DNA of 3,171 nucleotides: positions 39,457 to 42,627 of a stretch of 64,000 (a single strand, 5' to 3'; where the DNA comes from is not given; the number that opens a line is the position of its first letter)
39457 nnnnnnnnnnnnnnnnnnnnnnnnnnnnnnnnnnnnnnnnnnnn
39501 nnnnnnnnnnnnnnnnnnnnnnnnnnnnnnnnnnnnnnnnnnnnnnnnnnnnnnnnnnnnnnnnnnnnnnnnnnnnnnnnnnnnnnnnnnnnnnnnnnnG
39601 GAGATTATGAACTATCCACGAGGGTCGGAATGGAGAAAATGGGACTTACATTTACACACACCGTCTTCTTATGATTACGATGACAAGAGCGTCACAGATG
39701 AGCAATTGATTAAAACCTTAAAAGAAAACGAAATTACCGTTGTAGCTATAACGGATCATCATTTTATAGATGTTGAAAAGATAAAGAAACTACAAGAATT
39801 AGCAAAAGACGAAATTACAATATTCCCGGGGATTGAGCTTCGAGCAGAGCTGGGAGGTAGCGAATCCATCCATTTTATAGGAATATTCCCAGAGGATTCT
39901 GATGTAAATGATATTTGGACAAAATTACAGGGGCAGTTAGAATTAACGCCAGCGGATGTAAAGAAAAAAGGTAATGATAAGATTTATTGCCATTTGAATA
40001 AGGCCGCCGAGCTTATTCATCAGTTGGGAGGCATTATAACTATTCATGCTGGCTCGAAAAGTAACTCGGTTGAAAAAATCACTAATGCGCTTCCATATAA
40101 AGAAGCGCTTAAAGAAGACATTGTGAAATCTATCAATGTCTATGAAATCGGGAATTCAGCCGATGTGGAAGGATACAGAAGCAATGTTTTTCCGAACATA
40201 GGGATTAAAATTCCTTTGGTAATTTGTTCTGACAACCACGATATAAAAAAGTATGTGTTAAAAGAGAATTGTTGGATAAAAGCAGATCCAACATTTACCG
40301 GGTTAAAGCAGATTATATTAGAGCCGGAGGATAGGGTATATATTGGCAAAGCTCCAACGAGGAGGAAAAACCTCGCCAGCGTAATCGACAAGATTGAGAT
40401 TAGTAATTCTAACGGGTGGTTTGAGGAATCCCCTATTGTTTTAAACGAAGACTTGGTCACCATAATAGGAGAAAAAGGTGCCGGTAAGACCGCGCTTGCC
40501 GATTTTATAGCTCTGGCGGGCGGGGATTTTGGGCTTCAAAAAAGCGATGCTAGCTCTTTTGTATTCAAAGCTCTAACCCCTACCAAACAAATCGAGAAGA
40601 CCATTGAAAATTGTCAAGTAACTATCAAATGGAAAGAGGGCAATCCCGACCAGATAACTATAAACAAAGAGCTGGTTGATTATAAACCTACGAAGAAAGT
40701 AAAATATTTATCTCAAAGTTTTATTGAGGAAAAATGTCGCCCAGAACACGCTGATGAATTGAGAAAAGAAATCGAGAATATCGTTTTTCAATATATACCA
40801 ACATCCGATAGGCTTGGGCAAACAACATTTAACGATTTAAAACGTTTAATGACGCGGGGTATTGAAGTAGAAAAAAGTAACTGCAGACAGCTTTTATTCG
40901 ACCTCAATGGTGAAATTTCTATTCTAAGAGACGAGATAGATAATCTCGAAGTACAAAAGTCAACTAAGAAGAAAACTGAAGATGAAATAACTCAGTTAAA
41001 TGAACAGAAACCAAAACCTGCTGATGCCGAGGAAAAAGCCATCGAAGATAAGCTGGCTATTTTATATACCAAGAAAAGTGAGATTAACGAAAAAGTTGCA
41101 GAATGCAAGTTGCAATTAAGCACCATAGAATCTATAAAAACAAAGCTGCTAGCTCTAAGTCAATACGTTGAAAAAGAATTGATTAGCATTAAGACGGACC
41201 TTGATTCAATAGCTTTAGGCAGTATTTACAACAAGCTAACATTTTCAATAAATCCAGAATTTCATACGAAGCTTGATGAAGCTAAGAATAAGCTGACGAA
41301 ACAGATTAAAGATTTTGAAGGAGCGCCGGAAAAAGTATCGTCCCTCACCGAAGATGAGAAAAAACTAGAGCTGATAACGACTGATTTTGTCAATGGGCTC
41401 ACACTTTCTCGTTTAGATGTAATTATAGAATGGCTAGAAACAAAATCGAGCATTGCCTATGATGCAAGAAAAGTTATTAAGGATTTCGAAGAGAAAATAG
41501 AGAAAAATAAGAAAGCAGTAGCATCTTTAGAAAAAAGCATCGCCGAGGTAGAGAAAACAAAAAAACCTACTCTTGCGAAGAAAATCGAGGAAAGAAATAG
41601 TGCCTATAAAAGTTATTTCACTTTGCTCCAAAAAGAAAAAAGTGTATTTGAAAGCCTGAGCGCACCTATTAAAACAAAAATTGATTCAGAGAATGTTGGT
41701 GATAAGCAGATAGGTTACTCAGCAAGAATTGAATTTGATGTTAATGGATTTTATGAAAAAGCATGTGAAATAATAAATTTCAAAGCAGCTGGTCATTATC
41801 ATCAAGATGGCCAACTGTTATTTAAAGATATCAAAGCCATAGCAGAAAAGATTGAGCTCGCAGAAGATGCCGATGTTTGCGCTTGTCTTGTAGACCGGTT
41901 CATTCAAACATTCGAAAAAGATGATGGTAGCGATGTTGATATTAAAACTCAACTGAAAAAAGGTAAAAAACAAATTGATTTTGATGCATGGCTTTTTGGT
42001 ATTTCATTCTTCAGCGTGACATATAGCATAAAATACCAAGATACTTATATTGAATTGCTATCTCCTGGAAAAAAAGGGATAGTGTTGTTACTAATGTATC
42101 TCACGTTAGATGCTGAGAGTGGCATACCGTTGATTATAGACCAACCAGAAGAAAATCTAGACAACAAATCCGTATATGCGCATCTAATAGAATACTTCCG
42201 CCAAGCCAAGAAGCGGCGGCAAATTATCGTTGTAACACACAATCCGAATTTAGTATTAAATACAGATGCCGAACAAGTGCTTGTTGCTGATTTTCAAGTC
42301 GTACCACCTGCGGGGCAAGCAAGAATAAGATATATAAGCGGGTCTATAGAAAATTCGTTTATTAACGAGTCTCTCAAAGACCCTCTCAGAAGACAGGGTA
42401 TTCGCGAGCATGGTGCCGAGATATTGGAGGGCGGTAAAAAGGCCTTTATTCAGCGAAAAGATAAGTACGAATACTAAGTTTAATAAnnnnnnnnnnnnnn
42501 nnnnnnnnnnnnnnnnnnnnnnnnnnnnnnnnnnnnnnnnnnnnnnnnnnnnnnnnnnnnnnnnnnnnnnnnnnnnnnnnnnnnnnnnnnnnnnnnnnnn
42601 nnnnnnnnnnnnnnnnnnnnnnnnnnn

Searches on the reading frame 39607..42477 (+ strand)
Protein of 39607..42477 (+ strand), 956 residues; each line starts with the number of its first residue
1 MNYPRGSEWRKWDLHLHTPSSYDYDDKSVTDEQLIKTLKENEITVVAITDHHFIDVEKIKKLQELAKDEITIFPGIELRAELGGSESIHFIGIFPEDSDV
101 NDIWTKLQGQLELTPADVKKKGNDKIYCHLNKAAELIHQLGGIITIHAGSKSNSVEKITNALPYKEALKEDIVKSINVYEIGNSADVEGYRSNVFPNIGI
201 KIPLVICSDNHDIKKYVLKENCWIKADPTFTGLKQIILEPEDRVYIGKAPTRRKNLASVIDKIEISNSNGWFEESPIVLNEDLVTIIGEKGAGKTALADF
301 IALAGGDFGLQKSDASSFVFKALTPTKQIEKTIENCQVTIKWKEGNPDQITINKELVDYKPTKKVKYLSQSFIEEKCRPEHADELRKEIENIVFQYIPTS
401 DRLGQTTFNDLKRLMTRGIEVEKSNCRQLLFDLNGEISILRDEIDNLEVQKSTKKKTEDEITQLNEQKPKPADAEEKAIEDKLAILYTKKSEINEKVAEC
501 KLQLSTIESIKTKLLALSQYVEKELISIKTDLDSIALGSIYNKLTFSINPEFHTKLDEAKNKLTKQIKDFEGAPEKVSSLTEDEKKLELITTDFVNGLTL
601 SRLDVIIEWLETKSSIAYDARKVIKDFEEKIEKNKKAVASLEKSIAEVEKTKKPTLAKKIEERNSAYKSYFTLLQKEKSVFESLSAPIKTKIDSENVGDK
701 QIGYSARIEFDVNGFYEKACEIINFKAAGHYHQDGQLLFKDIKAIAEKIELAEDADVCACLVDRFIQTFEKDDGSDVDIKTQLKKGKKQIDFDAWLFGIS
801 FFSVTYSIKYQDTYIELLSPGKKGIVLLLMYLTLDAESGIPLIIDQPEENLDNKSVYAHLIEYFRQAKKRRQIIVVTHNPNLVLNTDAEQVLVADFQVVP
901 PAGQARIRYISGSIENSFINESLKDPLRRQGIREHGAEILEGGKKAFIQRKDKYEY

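Call 4: search_protein_families(library=pfam, proteins=[window:39607-42477:+], max_evalue=0.1)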
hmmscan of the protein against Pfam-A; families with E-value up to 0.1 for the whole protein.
window:39607-42477:+ (956 aa): 7 families
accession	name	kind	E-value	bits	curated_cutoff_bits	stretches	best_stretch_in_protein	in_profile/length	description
PF02463.25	SMC_N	-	1.2e-12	48.2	40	1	260-887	2-206/220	RecF/RecN/SMC N terminal domain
PF13304.12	AAA_21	-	2.9e-07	31.3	27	1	750-883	191-303/304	AAA domain, putative AbiEii toxin, Type IV TA system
PF02811.25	PHP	-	2e-05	25.4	26.4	1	13-81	1-66/164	PHP domain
PF19799.5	DUF6282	-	0.0016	18.6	26.8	1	12-84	3-72/196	Family of unknown function (DUF6282)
PF13476.12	AAA_23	-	0.0079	17.3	27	0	262-467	1-199/201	AAA domain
PF02562.22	PhoH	-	0.015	15.3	27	0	280-303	18-41/205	PhoH-like protein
PF20720.3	nSTAND3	-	0.092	12.9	27.2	1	280-304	16-40/155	Novel STAND NTPase 3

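Call 5: search_protein_families(library=padloc, proteins=[window:39607-42477:+], max_evalue=0.1)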
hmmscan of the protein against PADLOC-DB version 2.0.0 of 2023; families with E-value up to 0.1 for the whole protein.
window:39607-42477:+ (956 aa): 23 families
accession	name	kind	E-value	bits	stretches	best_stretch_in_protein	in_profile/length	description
PDLC02208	Ppl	-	1.9e-31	107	2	6-304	4-307/894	-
PDLC04135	mad3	-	1.6e-12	45.7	1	277-897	18-340/374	mads_3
PDLC04678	PDC-M49A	-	2.9e-12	43.7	2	10-97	3-84/681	-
PDLC04680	PDC-M49A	-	3e-10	37.3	2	10-108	2-92/674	-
PDLC04164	AriA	-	9.7e-09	33.2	1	779-886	138-239/253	-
PDLC02335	AbiLi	-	6.1e-08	30.1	1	600-892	125-249/326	AbiLi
PDLC04182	HEC-01A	-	1.8e-07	28.5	1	826-893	291-361/406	-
PDLC02980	AriA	-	9.5e-07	27.1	1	573-883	91-303/304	-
PDLC04175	HEC-01A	-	6.4e-06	23.4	1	826-896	257-325/363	-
PDLC00311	PtuA1|PtuA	-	1.3e-05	22.4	1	261-350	4-95/455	AAA ATPase domain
PDLC00310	PtuA1|PtuA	-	0.00019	18.6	1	260-308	3-50/443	AAA ATPase domain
PDLC04178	HEC-01A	-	0.0002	18.5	1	841-892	289-342/399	-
PDLC04174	HEC-01A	-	0.0003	18.1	1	831-895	161-224/264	-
PDLC04180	HEC-01A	-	0.001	16.4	1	828-893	265-333/382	-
PDLC00267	PtuA1|PtuA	-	0.0012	16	1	260-309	3-51/438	AAA ATPase domain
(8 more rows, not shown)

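Call 6: search_protein_families(library=ncbifam, proteins=[window:39607-42477:+], max_evalue=0.1)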
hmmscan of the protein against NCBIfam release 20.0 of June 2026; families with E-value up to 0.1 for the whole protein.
window:39607-42477:+ (956 aa): 21 families
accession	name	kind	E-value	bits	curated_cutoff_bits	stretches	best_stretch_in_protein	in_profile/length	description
NF045780.1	TrlF_fam_ATP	equivalog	1.9e-169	566.4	350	1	5-955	1-944/944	TrlF family AAA-like ATPase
NF045781.1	Spaf1101_AAA_ATP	equivalog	3.1e-41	141.7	475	3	577-955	484-833/836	Spaf_1101 family AAA-like ATPase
NF042955.1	Ppl_antiphage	equivalog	6.3e-35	120.4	1000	2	6-305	1-301/882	anti-phage protein Ppl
TIGR02169.1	SMC_prok_A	equivalog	6.1e-08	30.8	729.4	2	433-693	673-932/1165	chromosome segregation protein SMC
NF038032.1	CehA_McbA_metalo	domain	3.1e-07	30.1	80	1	9-213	2-181/315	CehA/McbA family metallohydrolase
NF047791.1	RNaseRnm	equivalog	2.1e-06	27.2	375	1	12-107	3-93/275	RNase RNM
TIGR03608.1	L_ocin_972_ABC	subfamily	1.2e-05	24.9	254.85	1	811-886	128-200/206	putative bacteriocin export ABC transporter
TIGR02168.1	SMC_prok_B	equivalog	9.7e-05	20.3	567.35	1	420-586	280-449/1181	chromosome segregation protein SMC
TIGR04521.1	ECF_ATPase_2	equivalog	0.00051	19.2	330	1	841-893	165-217/279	energy-coupling factor transporter ATPase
TIGR03411.1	urea_trans_UrtD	equivalog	0.00053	19.7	304.1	0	279-344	26-85/242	urea ABC transporter ATP-binding protein UrtD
NF041577.1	nside_bi_sphtase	equivalog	0.00072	18.8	400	1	11-94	3-80/276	3',5'-nucleoside bisphosphate phosphatase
NF040873.1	AztA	equivalog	0.0012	18.5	220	0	817-889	119-188/191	zinc ABC transporter ATP-binding protein AztA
NF053840.1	MnTportMntADein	equivalog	0.0035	17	400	1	811-920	127-231/240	manganese ABC transporter ATP-binding protein MntA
TIGR02868.1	CydC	equivalog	0.0053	15.4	329.05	0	842-880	493-530/530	thiol reductant ABC exporter subunit CydC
TIGR02673.1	FtsE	equivalog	0.0055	16.4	264.85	0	842-891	159-208/214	cell division ATP-binding protein FtsE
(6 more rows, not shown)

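Call 11: search_solved_structures(query=window:39607-42477:+, max_evalue=0.01, show_alignments=2)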
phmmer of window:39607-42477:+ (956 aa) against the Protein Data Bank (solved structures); distinct sequences matched with E-value up to 0.01: 0.

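Call 15: find_homologous_proteins(query=window:39607-42477:+, max_evalue=0.001)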
Query window:39607-42477:+ (956 aa): 2878 proteins with E <= 0.001 among 8000 candidates; the best 120 are listed.
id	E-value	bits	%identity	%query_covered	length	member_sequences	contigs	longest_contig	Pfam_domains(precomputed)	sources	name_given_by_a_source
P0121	0.0e+0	2114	100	100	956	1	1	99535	PF02463.26,PF13304.13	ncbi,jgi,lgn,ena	ncbi:MAG: hypothetical protein WCY36_00295 [Candidatus Omnitrophota bacterium]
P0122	0.0e+0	1292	62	100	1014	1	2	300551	PF13175.13,PF13476.13,PF02463.26,PF13304.13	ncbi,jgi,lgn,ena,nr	ncbi:MAG TPA: hypothetical protein PLO78_05045 [Candidatus Omnitrophota bacterium]|nr:hypothetical p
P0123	0.0e+0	1129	56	100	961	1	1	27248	PF02811.27,PF13304.13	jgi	jgi:ABC-type uncharacterized transport system ATPase component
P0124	0.0e+0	1030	51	100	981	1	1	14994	PF02463.26,PF13304.13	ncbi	-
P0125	6.5e-298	1009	50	100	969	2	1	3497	PF02463.26,PF13304.13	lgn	-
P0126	6.4e-289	979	50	100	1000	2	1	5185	PF02463.26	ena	-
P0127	4.1e-283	960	50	100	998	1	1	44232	PF02811.27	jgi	jgi:hypothetical protein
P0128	3.5e-281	953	49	100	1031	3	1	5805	PF02463.26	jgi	jgi:hypothetical protein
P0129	1.4e-278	945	50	100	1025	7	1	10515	PF02463.26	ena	-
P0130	1.5e-278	945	48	100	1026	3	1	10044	PF13476.13,PF02463.26,PF13304.13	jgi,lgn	-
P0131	6.1e-278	943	49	100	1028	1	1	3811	PF02463.26,PF13304.13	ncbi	-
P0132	2.9e-275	934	55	81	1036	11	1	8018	PF02463.26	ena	-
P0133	7.9e-275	932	55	81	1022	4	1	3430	PF02463.26,PF13304.13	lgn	-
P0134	2.7e-274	931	48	100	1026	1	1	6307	PF13476.13,PF02463.26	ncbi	ncbi:hypothetical protein ES707_21783 [subsurface metagenome]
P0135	4.6e-274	930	49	100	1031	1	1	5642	PF02463.26,PF13304.13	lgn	-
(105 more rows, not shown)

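Call 18: find_encoding_contigs(protein=P0122, flank=6000, max_places=2)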
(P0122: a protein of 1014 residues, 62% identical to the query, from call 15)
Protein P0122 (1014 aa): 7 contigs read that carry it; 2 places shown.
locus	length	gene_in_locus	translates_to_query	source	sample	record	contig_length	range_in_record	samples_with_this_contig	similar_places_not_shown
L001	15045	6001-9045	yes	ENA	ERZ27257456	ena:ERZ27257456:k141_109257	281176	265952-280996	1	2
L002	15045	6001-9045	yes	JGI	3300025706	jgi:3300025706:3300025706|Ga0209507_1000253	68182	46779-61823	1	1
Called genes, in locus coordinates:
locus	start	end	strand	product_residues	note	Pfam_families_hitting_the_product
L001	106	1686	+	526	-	PF12161:HsdM_N, PF02384:N6_Mtase, PF05175:MTS (faint)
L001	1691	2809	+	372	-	-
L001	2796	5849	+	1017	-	PF04313:HSDR_N, PF00270:DEAD, PF04851:ResIII, PF18766:SWI2_SNF2, PF22679:T1R_D3-like, PF12008:EcoR124_C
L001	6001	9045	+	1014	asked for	PF02463:SMC_N, PF13175:AAA_15 (weak), PF13476:AAA_23, PF13304:AAA_21 (weak)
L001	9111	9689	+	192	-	PF25062:ARM_TT21_N (faint), PF07719:TPR_2 (faint), PF13181:TPR_8 (faint), PF13424:TPR_12 (faint), PF13371:TPR_9 (weak), PF14559:TPR_19, PF00515:TPR_1 (weak), PF13432:TPR_16 (weak), +4 more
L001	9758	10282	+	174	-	-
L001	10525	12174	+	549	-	-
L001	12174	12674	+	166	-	PF07719:TPR_2 (faint)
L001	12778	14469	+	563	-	-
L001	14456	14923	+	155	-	PF07719:TPR_2 (faint)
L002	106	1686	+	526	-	PF12161:HsdM_N, PF02384:N6_Mtase, PF05175:MTS (faint)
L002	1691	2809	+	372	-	-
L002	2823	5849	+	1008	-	PF04313:HSDR_N, PF00270:DEAD, PF04851:ResIII, PF18766:SWI2_SNF2, PF22679:T1R_D3-like, PF12008:EcoR124_C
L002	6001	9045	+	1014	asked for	PF02463:SMC_N, PF13175:AAA_15 (weak), PF13476:AAA_23, PF13304:AAA_21 (weak)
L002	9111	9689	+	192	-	PF25062:ARM_TT21_N (faint), PF07719:TPR_2 (faint), PF13181:TPR_8 (faint), PF13424:TPR_12 (faint), PF13371:TPR_9 (weak), PF14559:TPR_19, PF00515:TPR_1 (weak), PF13432:TPR_16 (weak), +4 more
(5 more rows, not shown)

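Call 19: find_encoding_contigs(protein=P0123, flank=6000, max_places=2)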
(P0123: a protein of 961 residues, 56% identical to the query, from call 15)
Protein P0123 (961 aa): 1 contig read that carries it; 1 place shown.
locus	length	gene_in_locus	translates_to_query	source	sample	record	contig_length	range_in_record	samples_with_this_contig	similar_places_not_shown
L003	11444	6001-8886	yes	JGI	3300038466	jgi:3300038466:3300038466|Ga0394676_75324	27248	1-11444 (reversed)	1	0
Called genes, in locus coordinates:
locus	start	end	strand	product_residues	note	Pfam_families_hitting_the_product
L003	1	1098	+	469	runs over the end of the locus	PF00027:cNMP_binding, PF12837:Fer4_6 (faint), PF13187:Fer4_9 (faint), PF00037:Fer4 (weak), PF13237:Fer4_10 (weak), PF12838:Fer4_7 (weak)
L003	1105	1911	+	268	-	-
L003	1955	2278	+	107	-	-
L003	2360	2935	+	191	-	PF04079:SMC_ScpB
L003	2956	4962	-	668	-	PF03453:MoeA_N, PF12849:PBP_like_2 (faint), PF00994:MoCF_biosynth, PF03454:MoeA_C, PF12727:PBP_like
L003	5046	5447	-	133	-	PF01850:PIN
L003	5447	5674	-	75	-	PF04014:MazE_antitoxin (weak)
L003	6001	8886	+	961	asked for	PF02811:PHP (weak), PF13304:AAA_21 (faint)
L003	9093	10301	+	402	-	PF22014:DUF6932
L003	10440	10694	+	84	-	PF07927:HicA_toxin (weak)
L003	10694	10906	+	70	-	PF21748:UPF0150 (weak), PF15919:HicB_lk_antitox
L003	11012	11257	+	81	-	-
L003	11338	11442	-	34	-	?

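Call 20: find_encoding_contigs(protein=P0124, flank=6000, max_places=2)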
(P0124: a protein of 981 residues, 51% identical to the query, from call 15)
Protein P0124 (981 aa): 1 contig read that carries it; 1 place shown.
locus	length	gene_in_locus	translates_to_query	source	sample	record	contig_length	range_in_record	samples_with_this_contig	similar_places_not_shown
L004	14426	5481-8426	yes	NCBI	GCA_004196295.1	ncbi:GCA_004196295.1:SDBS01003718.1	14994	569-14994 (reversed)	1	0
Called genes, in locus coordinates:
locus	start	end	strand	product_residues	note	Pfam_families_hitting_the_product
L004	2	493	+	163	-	?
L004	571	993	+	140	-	-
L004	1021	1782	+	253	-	-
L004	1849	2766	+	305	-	PF13814:Replic_Relax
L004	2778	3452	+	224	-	-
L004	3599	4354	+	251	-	-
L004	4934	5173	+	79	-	-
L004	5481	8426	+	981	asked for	PF02463:SMC_N, PF13304:AAA_21 (faint)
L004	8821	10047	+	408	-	-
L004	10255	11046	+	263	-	PF22558:REase-ARP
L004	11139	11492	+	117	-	PF12643:MazG-like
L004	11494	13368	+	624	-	PF09848:SLFN-g3_helicase, PF13401:AAA_22 (faint), PF20720:nSTAND3 (faint)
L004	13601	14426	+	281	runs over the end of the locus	PF10137:CAP12-PCTIR_TIR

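Call 21: find_encoding_contigs(protein=P0127, flank=6000, max_places=2)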
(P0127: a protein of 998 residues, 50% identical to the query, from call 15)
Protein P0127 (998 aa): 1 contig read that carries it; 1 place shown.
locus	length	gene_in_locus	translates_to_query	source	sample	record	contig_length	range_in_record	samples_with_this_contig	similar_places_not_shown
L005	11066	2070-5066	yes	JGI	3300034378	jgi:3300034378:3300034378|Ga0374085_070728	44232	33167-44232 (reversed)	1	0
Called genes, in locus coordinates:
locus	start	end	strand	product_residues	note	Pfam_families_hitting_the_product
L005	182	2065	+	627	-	PF01555:N6_N4_Mtase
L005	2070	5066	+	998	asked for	PF02811:PHP (weak)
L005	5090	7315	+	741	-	PF00270:DEAD, PF04851:ResIII, PF18766:SWI2_SNF2 (weak)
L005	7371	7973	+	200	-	-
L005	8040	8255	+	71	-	-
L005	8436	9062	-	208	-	PF12686:DUF3800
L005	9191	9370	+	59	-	PF07411:DUF1508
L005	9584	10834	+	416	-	PF13814:Replic_Relax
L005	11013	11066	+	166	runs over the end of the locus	-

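Call 56: predict_structure(alignment_id=A1)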
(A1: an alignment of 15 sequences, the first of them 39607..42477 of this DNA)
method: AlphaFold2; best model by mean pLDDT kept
length: 956 residues; sequences in the alignment: 15
mean_pLDDT: 81.7   pTM: 0.63
mean pLDDT of the five models: 81.7, 81.0, 78.4, 74.4, 72.0
residues with pLDDT >= 90: 239; 70-90: 587; 50-70: 106; < 50: 24
segments of 3 or more residues with pLDDT < 50: 850-855, 917-920, 938-943, 953-956
pLDDT, mean of each block of 10 residues (from residue 1): 81 89 83 93 92 90 90 92 73 91 91 80 73 91 86 76 80 86 78 62 83 78 86 81 81 84 91 89 85 86 87 74 76 91 93 87 87 77 83 81 86 91 94 94 90 91 82 74 84 86 88 87 87 85 82 88 90 79 75 83 85 65 77 88 91 93 92 90 82 64 80 91 90 88 80 62 87 82 91 91 84 79 80 73 75 54 79 83 73 74 69 63 53 54 51 45
secondary structure, 60 per line:
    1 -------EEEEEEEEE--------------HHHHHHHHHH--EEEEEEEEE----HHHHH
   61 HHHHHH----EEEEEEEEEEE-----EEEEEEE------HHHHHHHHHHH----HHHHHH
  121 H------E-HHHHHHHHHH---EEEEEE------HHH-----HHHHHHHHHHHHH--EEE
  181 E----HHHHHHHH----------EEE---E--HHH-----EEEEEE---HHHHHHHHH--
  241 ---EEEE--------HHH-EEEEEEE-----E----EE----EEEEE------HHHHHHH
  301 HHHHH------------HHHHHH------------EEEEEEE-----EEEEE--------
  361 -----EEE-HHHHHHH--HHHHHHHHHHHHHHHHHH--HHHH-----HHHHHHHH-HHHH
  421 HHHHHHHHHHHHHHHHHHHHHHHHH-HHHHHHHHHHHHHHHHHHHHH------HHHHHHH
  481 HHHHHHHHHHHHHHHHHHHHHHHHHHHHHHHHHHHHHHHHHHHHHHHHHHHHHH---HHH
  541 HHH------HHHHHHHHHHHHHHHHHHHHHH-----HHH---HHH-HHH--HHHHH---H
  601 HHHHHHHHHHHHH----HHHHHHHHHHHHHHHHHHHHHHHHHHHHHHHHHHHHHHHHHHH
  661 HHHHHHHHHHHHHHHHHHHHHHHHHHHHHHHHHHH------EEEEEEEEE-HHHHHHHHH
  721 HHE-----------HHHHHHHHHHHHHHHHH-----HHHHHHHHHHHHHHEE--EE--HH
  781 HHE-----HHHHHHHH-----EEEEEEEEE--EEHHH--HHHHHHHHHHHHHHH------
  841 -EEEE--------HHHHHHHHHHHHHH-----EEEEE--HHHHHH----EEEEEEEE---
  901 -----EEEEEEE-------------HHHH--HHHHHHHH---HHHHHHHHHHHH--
elements in order (helices of 4 or more, strands of 3 or more residues): E8-16 H31-40 E43-51 H56-66 E71-81 E87-93 H100-110 H115-121 H130-139 E143-148 H163-175 E178-181 H186-193 E204-206 E221-226 H230-238 E244-247 E260-266 E283-287 H294-305 H318-323 E336-342 E348-352 E366-368 H370-376 H379-396 H399-402 H408-415 H417-445 H447-467 H474-534 H538-543 H550-571 H592-596 H600-613 H618-695 E702-710 H712-722 H735-751 H757-770 H779-782 H789-796 E802-810 H820-834 E842-845 H854-867 E873-877 H880-885 E890-897 E906-912 H926-929 H932-939 H943-954
